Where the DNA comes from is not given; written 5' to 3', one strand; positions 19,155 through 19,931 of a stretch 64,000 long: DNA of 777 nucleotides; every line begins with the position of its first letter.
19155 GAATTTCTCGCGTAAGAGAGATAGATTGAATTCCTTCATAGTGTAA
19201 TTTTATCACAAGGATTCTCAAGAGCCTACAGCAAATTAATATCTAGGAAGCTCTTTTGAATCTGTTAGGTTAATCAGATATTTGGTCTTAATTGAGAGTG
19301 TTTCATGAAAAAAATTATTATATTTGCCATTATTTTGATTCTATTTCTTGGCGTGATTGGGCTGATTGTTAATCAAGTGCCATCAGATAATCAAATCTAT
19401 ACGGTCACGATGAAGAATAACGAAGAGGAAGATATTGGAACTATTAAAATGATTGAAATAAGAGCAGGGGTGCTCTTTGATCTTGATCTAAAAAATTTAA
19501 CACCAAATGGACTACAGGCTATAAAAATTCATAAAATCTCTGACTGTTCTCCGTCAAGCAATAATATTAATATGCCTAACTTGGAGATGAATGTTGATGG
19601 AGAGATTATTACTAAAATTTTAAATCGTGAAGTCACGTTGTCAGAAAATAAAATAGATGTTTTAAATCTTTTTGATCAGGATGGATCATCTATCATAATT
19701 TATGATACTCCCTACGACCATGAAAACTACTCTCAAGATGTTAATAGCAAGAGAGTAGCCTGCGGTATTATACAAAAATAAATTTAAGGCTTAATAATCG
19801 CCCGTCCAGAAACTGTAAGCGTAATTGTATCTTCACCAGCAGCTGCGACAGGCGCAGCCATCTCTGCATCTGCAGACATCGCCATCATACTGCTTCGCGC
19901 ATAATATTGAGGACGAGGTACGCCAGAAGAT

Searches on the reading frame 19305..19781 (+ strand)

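Call 6: search_protein_families(library=pfam, proteins=[window:19305-19781:+], max_evalue=1)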
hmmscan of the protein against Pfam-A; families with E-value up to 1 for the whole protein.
window:19305-19781:+ (158 aa): 2 families
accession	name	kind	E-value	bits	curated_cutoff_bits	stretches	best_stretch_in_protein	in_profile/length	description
PF00080.25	Sod_Cu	-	3.3e-09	37.7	28.9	2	90-156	72-133/133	Copper/zinc superoxide dismutase (SODC)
PF18190.7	Plk4_PB1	-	0.045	14.3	26.4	1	83-149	11-75/107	Polo-like Kinase 4 Polo Box 1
